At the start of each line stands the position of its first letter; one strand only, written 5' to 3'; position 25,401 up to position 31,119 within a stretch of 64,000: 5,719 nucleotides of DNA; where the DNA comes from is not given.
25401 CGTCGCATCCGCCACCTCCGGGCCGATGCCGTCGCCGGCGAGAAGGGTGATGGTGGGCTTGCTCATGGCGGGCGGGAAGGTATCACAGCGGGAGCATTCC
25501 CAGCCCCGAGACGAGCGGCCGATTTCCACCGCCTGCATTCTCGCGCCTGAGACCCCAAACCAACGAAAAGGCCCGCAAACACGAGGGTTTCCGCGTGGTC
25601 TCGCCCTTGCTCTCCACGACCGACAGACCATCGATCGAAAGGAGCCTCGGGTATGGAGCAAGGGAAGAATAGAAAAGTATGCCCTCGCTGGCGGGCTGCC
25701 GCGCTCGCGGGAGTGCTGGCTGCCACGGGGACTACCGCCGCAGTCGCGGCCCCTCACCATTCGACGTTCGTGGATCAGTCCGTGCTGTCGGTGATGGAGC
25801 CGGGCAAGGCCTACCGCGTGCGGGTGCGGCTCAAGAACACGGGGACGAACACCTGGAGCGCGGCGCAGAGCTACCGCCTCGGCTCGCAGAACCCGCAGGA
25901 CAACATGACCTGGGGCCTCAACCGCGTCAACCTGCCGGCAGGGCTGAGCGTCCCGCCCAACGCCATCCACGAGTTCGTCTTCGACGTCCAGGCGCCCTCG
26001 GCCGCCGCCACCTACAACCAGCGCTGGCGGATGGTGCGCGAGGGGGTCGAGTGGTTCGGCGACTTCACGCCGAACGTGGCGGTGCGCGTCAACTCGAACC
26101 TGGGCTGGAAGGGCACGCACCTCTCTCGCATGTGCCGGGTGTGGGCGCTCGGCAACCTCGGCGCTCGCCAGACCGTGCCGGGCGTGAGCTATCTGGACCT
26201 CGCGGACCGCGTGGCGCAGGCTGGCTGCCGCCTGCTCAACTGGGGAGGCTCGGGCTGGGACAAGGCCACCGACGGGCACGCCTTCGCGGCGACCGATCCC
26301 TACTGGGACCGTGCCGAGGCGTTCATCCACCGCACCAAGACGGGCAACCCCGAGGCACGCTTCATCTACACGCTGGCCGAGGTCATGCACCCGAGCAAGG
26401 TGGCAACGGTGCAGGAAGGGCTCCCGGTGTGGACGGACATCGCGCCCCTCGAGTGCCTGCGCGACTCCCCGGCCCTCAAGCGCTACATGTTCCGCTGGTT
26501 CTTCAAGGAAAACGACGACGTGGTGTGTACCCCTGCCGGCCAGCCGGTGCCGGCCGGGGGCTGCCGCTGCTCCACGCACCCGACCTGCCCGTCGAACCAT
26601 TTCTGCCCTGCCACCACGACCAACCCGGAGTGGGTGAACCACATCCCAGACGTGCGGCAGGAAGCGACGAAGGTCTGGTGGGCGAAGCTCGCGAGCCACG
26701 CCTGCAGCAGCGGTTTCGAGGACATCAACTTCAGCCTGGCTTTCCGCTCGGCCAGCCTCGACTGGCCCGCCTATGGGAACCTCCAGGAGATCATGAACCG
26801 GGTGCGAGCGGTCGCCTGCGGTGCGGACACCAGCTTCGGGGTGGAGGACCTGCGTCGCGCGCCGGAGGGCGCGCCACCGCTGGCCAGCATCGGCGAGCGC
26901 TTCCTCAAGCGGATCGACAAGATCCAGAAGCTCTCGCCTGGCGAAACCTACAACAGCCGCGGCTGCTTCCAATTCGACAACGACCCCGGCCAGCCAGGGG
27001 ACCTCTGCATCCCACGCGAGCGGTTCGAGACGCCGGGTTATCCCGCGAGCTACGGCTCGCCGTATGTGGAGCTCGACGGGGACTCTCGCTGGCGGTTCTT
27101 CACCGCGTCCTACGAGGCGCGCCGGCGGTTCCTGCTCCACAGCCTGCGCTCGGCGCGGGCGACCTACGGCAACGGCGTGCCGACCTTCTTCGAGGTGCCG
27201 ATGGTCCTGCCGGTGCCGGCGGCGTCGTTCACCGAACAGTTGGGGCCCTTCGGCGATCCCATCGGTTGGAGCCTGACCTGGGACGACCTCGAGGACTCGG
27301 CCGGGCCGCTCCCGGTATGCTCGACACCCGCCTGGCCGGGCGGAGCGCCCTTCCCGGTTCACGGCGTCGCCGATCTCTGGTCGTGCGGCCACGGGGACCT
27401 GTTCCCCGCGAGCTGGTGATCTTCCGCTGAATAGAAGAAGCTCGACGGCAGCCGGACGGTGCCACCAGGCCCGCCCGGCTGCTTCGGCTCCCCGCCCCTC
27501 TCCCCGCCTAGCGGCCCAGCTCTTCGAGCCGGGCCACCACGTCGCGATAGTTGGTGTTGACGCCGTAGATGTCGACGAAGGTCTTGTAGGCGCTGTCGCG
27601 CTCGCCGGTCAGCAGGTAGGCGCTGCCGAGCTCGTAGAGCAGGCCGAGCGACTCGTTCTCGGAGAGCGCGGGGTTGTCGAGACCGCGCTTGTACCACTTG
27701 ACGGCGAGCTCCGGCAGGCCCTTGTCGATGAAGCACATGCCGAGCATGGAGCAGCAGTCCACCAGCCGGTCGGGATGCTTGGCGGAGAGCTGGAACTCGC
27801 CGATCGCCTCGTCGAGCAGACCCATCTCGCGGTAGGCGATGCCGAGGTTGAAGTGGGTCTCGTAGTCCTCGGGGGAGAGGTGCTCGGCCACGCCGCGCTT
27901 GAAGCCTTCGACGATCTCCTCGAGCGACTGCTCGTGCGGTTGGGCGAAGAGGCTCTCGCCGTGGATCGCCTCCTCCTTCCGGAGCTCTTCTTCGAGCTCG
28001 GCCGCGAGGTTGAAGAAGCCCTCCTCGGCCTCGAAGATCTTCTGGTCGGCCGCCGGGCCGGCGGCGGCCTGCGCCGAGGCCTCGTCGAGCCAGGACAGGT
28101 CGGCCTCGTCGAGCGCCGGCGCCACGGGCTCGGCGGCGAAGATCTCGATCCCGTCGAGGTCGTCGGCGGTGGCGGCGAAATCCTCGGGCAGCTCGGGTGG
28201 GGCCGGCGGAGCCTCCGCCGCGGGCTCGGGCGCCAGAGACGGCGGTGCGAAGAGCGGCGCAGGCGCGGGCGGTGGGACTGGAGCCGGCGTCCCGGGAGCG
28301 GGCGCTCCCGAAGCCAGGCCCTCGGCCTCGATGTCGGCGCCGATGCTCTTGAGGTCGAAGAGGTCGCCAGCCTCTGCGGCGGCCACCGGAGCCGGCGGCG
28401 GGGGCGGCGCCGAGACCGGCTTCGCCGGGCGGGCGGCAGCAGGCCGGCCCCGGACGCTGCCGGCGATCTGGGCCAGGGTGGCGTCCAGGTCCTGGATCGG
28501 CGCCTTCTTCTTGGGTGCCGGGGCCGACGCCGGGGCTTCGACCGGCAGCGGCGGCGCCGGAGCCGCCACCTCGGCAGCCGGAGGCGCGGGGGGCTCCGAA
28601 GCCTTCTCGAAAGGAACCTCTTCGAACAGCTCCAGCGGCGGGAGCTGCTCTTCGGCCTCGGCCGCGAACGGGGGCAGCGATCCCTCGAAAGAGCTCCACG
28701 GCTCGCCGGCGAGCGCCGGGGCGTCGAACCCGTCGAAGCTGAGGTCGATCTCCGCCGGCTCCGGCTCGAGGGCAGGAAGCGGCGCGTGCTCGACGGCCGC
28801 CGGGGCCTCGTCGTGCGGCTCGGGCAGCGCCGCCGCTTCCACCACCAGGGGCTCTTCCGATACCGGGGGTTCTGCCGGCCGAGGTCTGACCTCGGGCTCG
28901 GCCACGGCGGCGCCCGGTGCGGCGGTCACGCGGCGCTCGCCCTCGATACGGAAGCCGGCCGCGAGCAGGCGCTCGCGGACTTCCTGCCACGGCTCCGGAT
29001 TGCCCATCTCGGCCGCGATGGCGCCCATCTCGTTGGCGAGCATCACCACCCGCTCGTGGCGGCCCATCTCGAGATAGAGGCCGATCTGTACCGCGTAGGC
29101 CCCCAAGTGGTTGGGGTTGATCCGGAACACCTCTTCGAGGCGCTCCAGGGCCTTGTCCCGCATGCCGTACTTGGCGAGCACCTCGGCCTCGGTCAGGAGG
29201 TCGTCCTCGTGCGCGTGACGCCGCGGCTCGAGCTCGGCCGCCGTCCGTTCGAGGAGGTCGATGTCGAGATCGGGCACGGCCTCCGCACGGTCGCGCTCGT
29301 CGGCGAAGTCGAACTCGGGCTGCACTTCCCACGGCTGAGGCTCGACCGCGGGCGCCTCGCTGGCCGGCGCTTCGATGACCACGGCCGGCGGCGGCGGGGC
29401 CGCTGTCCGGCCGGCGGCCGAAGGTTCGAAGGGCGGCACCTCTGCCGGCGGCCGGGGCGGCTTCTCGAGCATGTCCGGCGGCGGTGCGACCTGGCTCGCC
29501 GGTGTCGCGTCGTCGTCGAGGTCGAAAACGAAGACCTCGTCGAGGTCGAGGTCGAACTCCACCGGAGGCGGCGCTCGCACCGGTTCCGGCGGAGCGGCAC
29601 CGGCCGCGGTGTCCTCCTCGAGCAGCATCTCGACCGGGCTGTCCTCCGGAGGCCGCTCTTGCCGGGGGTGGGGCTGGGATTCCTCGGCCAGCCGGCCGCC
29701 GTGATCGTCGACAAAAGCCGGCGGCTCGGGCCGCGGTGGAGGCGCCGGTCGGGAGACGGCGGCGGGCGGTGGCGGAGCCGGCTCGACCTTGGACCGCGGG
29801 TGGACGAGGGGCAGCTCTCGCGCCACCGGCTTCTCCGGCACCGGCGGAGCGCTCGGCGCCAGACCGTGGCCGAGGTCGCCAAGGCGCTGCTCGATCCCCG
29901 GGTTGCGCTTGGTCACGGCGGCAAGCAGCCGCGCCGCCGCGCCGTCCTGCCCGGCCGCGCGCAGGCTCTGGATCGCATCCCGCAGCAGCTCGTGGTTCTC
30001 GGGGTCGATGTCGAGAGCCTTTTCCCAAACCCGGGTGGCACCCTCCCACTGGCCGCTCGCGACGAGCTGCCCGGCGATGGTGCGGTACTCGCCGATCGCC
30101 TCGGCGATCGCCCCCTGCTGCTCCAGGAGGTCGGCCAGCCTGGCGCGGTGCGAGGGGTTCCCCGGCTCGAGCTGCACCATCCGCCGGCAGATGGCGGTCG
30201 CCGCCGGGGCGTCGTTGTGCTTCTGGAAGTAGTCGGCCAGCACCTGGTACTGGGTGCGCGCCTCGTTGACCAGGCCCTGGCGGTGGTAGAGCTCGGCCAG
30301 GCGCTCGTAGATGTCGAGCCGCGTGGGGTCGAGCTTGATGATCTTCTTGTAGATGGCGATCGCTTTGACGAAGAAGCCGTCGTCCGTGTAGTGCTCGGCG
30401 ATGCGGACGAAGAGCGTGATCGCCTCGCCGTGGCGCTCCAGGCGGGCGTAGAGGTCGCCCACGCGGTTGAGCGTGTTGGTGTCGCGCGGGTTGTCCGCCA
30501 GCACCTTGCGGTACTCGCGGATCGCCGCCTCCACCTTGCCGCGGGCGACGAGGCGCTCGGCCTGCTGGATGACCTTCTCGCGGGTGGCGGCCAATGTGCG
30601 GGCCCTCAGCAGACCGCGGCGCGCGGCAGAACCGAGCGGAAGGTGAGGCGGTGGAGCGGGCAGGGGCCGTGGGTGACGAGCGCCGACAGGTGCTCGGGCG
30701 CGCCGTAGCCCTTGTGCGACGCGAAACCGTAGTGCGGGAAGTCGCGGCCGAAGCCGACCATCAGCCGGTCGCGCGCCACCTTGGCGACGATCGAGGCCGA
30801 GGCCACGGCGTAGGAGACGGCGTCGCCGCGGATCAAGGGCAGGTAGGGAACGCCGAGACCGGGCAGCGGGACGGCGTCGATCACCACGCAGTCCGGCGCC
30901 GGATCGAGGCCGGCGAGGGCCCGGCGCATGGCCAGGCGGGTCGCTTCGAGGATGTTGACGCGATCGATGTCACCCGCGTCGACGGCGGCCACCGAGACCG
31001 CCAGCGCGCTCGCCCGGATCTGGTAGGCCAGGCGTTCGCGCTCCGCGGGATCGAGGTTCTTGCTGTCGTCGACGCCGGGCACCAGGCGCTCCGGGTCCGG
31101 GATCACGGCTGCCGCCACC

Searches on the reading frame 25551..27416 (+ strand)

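Call 9: search_protein_families(library=pfam, proteins=[window:25551-27416:+])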
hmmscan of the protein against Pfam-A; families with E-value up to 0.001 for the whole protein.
window:25551-27416:+ (622 aa): 1 family
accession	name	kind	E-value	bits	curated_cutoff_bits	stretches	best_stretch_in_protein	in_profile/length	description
PF16158.11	N_BRCA1_IG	-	2.8e-08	34.7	28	1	80-171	6-100/108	Ig-like domain from next to BRCA1 gene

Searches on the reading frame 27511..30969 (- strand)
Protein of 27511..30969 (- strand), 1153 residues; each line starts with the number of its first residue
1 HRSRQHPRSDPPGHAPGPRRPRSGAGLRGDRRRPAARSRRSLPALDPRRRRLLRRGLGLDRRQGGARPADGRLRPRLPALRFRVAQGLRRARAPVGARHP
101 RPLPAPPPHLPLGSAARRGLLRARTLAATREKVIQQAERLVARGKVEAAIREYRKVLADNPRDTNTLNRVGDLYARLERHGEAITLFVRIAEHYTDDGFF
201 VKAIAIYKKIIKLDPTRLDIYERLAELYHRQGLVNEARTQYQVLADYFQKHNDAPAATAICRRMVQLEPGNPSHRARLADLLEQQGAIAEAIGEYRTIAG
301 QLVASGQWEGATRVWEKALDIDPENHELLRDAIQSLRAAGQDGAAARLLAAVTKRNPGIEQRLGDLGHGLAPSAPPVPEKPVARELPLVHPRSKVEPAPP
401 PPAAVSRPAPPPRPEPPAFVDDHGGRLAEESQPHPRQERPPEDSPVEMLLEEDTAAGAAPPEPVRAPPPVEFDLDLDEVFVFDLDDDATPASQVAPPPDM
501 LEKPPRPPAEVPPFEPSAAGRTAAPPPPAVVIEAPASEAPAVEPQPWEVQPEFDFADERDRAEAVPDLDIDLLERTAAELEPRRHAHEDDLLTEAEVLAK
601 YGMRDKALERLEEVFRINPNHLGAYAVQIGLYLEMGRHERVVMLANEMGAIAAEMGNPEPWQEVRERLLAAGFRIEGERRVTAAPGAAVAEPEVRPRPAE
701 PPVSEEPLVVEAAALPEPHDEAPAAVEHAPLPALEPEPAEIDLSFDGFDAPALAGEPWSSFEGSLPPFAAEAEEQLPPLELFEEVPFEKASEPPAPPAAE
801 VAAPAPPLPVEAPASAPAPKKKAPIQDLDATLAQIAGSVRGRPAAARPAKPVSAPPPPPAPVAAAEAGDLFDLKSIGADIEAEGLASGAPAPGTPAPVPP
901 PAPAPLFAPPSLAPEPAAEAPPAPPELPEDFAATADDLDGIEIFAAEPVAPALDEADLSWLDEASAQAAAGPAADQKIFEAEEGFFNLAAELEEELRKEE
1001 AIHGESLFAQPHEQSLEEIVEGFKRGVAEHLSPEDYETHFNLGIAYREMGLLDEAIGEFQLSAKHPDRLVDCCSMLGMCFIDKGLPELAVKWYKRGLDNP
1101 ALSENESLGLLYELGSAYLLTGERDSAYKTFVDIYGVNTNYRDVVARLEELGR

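Call 9: search_protein_families(library=pfam, proteins=[window:27511-30969:-])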
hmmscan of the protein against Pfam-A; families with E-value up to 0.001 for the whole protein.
window:27511-30969:- (1153 aa): 18 families
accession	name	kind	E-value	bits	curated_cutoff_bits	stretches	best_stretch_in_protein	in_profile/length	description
PF14559.12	TPR_19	-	3.1e-29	101.5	25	3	302-358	1-57/68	Tetratricopeptide repeat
PF13414.12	TPR_11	-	1.3e-21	76.4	26.8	2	139-177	3-41/42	TPR repeat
PF13428.12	TPR_14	-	1.4e-21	75.3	23.5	0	295-333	4-42/44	Tetratricopeptide repeat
PF07719.23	TPR_2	-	2.9e-21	74.2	27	0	1037-1061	2-26/34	Tetratricopeptide repeat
PF13432.12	TPR_16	-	2.5e-19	69.8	32.7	1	135-188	2-55/65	Tetratricopeptide repeat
PF13431.12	TPR_17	-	3.5e-17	61.6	24.4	0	207-238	2-33/34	Tetratricopeptide repeat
PF00515.34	TPR_1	-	9.7e-15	54.1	27.8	0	1037-1056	2-21/34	Tetratricopeptide repeat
PF13181.12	TPR_8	-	8.7e-11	41.5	25.7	0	1071-1097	2-28/34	Tetratricopeptide repeat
PF13424.12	TPR_12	-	2.3e-10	40.9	30.1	0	147-190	27-71/77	Tetratricopeptide repeat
PF13176.12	TPR_7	-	5e-08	32.9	27.9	0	1039-1057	2-20/36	Tetratricopeptide repeat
PF13174.12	TPR_6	-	1.1e-07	32.4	26.3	0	223-248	5-30/33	Tetratricopeptide repeat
PF25064.1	ARM_TT21_5th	-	4.4e-07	30.6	27.8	0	201-266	18-82/117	TT21 fifth ARM repeats domain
PF12895.13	ANAPC3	-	5.7e-07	30.2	27.2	0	182-241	24-79/82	Anaphase-promoting complex, cyclosome, subunit 3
PF13371.12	TPR_9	-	1.6e-06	28.5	35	0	250-295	7-52/73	Tetratricopeptide repeat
PF24575.1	TPR_Slam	-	2.3e-05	25.2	35.2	0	136-162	51-79/104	Surface lipoprotein assembly modifier, N-terminal TPR repeats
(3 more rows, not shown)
